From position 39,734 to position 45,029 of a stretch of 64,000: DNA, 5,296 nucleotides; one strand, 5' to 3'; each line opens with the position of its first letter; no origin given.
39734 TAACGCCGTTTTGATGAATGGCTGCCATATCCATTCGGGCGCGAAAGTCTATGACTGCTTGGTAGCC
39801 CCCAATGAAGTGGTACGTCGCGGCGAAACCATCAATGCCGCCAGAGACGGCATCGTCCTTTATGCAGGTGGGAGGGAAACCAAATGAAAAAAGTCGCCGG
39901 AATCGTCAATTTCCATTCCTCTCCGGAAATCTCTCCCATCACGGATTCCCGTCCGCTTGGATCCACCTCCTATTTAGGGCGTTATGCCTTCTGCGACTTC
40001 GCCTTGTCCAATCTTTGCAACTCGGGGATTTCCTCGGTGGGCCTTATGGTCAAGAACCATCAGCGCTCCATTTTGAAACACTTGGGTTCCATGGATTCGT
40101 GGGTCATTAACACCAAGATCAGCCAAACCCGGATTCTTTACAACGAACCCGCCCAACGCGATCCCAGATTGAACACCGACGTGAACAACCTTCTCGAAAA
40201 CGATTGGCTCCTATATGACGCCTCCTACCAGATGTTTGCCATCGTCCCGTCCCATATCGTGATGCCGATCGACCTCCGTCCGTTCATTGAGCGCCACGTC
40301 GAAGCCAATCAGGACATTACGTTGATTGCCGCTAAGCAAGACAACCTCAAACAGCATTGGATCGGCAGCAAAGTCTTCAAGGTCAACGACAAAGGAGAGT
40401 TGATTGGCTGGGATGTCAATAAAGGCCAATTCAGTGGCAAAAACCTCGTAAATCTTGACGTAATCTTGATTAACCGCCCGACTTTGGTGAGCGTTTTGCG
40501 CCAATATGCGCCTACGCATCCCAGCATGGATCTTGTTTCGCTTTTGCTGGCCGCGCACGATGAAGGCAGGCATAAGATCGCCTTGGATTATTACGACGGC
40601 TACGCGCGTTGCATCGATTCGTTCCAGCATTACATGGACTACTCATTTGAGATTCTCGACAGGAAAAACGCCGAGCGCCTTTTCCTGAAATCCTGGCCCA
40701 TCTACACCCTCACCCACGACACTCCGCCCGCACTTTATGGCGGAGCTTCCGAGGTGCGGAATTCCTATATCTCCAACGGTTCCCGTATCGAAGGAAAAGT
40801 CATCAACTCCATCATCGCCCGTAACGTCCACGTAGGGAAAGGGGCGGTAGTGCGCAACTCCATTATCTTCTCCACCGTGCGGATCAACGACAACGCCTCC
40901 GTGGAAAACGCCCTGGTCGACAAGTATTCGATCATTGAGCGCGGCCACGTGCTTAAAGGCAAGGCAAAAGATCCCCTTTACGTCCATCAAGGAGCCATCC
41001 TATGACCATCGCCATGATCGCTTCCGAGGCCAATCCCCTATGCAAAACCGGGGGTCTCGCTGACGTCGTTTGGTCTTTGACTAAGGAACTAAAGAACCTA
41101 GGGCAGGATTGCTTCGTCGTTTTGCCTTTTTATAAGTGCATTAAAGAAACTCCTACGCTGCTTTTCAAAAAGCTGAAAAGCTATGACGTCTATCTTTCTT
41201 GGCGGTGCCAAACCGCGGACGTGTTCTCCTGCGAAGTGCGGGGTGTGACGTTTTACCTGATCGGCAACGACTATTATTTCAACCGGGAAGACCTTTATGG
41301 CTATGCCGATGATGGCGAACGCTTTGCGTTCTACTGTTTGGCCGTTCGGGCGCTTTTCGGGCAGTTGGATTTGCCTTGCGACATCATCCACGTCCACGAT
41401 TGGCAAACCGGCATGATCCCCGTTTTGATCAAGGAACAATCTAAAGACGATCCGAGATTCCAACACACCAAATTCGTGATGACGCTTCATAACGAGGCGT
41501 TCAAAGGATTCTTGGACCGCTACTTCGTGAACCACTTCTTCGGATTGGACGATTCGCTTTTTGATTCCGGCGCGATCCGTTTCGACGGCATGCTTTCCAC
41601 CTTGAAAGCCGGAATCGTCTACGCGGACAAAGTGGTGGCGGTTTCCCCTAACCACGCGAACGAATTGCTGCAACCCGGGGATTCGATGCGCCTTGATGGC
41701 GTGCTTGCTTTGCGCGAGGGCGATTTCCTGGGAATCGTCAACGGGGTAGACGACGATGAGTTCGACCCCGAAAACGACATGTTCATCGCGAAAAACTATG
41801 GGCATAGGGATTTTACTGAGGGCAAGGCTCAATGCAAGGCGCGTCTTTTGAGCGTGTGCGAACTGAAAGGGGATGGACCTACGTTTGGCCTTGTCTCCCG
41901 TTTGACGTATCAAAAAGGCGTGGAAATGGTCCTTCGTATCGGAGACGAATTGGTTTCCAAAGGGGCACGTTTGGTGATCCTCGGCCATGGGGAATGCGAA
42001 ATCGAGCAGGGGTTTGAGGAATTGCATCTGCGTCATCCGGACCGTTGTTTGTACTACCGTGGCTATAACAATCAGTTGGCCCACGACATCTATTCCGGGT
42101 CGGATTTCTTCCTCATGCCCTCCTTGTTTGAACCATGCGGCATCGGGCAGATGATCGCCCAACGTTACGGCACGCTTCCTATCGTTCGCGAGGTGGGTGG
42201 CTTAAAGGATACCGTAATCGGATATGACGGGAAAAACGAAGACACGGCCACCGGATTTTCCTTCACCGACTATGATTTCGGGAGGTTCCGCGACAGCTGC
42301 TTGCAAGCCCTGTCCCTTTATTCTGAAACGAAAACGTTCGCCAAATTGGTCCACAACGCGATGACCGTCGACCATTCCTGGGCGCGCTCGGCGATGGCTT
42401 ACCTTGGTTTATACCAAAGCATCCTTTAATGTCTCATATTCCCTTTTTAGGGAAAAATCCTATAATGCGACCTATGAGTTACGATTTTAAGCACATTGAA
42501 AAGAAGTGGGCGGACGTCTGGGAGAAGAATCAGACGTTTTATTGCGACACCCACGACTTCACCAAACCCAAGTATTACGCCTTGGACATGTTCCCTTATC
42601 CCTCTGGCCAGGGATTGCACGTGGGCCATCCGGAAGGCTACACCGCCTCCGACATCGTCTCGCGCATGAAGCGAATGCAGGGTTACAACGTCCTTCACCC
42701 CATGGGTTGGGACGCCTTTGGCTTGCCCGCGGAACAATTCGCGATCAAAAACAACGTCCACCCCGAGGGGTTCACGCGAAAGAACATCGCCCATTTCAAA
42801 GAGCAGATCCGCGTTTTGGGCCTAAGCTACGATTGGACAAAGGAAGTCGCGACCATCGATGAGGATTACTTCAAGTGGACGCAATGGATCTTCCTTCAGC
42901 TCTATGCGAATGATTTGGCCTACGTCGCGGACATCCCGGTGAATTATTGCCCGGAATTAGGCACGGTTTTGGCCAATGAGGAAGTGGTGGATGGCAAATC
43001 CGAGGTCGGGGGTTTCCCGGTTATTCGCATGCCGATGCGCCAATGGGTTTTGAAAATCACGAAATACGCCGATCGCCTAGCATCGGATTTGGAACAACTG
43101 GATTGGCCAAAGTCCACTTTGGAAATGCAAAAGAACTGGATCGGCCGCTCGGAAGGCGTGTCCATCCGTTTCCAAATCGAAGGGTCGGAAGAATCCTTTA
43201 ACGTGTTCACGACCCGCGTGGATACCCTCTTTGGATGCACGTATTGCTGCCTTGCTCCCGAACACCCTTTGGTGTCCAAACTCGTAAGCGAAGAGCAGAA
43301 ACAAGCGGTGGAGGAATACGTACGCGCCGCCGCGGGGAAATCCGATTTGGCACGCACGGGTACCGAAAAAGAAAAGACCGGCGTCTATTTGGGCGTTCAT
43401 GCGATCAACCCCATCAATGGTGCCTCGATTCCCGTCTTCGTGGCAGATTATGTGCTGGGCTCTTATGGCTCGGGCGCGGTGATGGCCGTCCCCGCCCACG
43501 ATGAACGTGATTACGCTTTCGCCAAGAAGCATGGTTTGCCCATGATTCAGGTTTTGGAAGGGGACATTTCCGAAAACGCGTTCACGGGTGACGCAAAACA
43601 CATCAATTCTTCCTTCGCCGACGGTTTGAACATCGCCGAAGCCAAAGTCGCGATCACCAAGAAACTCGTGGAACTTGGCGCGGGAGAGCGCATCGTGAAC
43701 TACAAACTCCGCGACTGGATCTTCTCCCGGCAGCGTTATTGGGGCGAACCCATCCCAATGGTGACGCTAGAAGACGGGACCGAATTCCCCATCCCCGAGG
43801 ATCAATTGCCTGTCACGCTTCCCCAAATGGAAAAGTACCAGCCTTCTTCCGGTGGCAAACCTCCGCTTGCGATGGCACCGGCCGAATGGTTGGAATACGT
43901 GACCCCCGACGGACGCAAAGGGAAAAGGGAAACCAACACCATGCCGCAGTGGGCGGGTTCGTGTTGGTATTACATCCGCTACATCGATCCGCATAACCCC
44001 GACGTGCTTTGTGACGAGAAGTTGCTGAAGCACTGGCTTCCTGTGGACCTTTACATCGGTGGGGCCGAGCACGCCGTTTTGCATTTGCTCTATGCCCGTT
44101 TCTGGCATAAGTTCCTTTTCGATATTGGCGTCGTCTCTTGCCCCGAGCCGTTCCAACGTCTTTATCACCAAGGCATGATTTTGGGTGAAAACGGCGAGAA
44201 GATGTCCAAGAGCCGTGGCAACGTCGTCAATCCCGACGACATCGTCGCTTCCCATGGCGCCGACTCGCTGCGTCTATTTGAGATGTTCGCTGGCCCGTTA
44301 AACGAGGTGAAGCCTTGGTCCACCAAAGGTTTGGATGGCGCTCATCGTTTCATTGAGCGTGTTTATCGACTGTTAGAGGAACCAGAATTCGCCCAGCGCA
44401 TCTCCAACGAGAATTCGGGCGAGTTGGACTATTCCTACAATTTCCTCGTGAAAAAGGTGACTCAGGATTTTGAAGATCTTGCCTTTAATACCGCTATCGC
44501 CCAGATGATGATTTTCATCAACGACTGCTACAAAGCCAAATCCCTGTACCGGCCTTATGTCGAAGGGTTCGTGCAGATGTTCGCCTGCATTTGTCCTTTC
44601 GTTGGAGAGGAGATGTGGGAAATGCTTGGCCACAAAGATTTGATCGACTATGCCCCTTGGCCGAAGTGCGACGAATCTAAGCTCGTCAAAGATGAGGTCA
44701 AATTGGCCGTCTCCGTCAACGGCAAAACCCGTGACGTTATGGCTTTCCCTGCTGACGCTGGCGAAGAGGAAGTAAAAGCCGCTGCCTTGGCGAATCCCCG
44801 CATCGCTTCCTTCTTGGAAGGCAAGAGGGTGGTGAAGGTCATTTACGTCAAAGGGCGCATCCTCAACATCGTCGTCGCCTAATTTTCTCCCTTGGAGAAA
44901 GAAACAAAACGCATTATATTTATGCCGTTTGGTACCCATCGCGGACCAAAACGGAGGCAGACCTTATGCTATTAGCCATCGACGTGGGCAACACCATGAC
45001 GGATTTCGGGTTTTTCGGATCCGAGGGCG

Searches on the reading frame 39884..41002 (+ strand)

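Call 50: search_protein_families(library=pfam, proteins=[window:39884-41002:+], max_evalue=0.00001)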
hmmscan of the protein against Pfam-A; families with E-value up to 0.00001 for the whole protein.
window:39884-41002:+ (373 aa): 2 families
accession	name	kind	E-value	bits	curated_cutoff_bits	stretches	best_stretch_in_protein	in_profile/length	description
PF24894.1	Hexapep_GlmU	-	2.7e-12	47.1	23.3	1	289-356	14-82/104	GlmU-like, C-terminal hexapeptide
PF25084.1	LbH_EIF2B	-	3.4e-09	37.1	54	1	292-358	20-88/105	EIF2B subunit epsilon LbH domain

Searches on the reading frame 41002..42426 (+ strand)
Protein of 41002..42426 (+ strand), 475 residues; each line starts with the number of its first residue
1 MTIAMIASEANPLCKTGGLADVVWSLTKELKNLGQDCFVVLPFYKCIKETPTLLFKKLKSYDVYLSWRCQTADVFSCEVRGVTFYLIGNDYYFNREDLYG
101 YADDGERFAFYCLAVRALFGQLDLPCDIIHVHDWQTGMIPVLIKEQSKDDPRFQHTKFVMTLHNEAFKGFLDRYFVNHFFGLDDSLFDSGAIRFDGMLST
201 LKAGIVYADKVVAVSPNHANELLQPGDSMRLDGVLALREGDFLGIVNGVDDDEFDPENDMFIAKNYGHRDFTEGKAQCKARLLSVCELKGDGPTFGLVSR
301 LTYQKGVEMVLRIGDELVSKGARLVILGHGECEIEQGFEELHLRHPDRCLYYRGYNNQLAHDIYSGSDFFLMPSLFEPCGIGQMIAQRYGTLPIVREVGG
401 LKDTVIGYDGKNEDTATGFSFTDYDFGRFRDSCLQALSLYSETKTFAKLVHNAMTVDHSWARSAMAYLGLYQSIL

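Call 50: search_protein_families(library=pfam, proteins=[window:41002-42426:+], max_evalue=0.00001)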
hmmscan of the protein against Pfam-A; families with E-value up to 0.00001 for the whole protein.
window:41002-42426:+ (475 aa): 4 families
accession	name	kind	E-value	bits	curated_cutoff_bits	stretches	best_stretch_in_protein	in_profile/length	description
PF08323.17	Glyco_transf_5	-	5.6e-68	229.6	22.7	1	3-235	2-237/239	Starch synthase catalytic domain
PF13692.12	Glyco_trans_1_4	-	1e-10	42.5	27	1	293-412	2-120/142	Glycosyl transferases group 1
PF00534.26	Glycos_transf_1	-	7.8e-10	39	26.4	1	289-440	12-159/172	Glycosyl transferases group 1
PF13439.12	Glyco_transf_4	-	1.8e-06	28.5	28.5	0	17-224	2-150/170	Glycosyltransferase Family 4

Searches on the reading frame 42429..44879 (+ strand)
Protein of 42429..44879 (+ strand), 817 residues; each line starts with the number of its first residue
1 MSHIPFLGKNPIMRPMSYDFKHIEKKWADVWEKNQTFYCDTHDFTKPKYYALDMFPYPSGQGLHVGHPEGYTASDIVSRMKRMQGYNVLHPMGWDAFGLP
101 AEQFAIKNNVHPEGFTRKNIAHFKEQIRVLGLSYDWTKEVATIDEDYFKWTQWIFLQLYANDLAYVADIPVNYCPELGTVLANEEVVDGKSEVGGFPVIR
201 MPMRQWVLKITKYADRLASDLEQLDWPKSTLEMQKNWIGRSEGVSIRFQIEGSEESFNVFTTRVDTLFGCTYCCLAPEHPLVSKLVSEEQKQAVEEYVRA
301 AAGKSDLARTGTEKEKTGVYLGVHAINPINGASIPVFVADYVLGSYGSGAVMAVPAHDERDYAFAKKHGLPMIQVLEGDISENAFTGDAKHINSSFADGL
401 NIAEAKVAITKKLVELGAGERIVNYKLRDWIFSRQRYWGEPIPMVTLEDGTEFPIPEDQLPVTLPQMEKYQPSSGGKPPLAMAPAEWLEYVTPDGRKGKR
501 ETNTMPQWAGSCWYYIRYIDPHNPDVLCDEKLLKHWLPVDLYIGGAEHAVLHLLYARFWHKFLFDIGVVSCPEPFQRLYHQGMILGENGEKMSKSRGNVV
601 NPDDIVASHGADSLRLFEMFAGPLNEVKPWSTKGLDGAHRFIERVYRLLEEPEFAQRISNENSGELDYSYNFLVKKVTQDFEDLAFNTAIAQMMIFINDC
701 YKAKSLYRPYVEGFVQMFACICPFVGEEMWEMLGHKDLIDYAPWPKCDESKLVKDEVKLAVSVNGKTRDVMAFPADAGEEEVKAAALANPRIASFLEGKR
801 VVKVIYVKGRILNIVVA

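Call 50: search_protein_families(library=pfam, proteins=[window:42429-44879:+], max_evalue=0.00001)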
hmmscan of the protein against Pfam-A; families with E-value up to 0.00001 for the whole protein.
window:42429-44879:+ (817 aa): 4 families
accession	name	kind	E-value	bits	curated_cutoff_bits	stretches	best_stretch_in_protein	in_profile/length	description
PF13603.12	tRNA-synt_1_2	-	6.8e-63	211.9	25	1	235-413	1-184/185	Leucyl-tRNA synthetase, editing domain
PF00133.28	tRNA-synt_1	-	6.6e-49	167.2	22.7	2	27-238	2-225/414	tRNA synthetases class I (I, L, M and V)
PF09334.17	tRNA-synt_1g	-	1.8e-24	86.7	20.1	1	55-186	7-135/391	tRNA synthetases class I (M)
PF08264.19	Anticodon_1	-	1.7e-16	60.8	25.1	1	670-778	8-143/148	Anticodon-binding domain of tRNA ligase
